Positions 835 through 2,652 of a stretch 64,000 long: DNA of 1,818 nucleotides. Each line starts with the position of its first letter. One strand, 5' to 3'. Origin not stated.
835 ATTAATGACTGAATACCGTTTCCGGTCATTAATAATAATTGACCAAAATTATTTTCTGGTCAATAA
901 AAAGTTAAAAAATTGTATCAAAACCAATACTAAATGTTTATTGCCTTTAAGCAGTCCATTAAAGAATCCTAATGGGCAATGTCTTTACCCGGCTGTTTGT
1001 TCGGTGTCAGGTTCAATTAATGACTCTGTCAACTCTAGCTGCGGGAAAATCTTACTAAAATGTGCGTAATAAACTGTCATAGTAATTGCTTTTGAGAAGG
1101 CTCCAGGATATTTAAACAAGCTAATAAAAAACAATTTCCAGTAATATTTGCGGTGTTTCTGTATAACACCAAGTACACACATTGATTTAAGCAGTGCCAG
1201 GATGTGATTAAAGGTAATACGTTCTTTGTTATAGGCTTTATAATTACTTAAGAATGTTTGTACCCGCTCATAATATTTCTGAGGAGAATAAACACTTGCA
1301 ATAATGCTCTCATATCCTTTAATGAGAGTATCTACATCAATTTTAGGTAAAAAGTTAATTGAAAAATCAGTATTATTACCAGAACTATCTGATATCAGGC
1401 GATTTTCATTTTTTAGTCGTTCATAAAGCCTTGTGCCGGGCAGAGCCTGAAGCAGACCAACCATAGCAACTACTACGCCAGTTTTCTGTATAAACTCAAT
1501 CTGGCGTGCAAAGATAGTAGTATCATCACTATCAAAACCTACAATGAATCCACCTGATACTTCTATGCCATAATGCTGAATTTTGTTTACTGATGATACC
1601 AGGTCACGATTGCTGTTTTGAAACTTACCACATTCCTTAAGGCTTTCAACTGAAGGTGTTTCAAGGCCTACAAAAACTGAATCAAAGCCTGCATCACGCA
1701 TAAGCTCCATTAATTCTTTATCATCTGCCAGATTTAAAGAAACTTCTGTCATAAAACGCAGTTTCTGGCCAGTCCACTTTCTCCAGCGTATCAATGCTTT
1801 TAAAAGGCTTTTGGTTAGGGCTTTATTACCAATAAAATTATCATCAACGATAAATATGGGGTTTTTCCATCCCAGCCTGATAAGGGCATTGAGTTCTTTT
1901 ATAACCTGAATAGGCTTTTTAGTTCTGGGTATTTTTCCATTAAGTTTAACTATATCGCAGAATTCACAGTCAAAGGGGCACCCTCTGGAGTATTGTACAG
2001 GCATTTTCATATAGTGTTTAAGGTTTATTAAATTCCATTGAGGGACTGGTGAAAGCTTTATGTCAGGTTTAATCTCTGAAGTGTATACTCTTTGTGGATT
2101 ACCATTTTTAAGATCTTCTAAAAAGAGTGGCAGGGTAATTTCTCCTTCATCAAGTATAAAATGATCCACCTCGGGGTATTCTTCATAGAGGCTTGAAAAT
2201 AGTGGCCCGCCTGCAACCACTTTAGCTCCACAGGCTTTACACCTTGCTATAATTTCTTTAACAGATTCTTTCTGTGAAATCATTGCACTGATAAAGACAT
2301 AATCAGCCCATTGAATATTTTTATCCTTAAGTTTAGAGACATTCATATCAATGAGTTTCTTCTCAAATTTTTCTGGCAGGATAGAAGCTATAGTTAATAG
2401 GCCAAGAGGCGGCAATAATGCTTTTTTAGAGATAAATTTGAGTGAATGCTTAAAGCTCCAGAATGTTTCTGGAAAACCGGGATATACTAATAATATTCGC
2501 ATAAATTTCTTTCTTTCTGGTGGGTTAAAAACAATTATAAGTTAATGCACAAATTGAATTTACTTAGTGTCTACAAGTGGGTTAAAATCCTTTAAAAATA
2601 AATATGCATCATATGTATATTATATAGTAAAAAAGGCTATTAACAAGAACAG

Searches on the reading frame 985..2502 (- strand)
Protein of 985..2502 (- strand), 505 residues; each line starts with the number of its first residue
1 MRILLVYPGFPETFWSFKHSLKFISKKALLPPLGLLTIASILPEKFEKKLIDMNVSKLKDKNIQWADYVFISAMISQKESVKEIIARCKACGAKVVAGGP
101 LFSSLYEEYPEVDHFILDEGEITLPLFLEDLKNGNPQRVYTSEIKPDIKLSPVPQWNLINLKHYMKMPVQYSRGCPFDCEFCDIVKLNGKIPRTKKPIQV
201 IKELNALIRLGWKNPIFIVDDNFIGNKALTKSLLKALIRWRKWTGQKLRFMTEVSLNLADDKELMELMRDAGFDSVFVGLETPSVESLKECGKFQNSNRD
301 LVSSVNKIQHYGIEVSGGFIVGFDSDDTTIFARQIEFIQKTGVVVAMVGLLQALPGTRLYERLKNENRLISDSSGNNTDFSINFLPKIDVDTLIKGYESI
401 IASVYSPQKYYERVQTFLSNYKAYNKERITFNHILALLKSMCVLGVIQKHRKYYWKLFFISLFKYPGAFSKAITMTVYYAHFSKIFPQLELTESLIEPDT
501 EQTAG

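Call 55: find_encoding_contigs(protein=window:985-2502:-, flank=10000, max_places=3)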
Protein window:985-2502:- (505 aa): 10 contigs read that carry it; 3 places shown.
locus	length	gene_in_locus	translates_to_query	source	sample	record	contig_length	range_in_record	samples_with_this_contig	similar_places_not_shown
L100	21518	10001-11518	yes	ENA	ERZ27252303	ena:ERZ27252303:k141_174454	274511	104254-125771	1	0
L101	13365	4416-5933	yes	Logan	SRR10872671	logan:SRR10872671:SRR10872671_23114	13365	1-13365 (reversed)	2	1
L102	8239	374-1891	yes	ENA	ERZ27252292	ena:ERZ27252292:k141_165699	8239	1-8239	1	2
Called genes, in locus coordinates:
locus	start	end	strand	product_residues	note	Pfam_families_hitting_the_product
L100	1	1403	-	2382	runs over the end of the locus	PF12385:Peptidase_C70 (weak), PF13529:Peptidase_C39_2, PF00801:PKD (faint), PF13414:TPR_11 (faint), PF13428:TPR_14 (faint)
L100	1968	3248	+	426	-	PF01773:Nucleos_tra2_N, PF07670:Gate, PF07662:Nucleos_tra2_C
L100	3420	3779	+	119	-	-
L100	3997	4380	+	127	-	PF13767:DUF4168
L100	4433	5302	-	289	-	PF13084:DUF3943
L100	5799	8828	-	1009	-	PF02463:SMC_N, PF13175:AAA_15 (weak), PF13476:AAA_23, PF13555:AAA_29 (weak), PF13558:SbcC_Walker_B (weak)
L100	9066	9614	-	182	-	-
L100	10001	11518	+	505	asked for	PF02310:B12-binding, PF04055:Radical_SAM, PF13282:DUF4070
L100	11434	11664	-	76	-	-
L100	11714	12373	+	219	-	PF00440:TetR_N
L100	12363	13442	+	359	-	PF25917:BSH_RND (weak), PF25881:HH_YBHG, PF25954:Beta-barrel_RND_2, PF25990:Beta-barrel_YknX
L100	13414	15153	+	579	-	PF13175:AAA_15 (faint), PF13476:AAA_23 (faint), PF13555:AAA_29 (faint), PF00004:AAA (faint), PF00005:ABC_tran, PF13304:AAA_21 (faint), PF00005:ABC_tran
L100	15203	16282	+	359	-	PF12679:ABC2_membrane_2, PF12698:ABC2_membrane_3, PF01061:ABC2_membrane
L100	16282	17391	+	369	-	PF12679:ABC2_membrane_2, PF12698:ABC2_membrane_3, PF01061:ABC2_membrane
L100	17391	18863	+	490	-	PF02321:OEP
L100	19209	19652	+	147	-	-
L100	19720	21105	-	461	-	PF04055:Radical_SAM, PF13353:Fer4_12 (faint), PF13186:SPASM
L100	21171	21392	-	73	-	-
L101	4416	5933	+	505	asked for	PF02310:B12-binding, PF04055:Radical_SAM, PF13282:DUF4070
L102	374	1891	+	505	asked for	PF02310:B12-binding, PF04055:Radical_SAM, PF13282:DUF4070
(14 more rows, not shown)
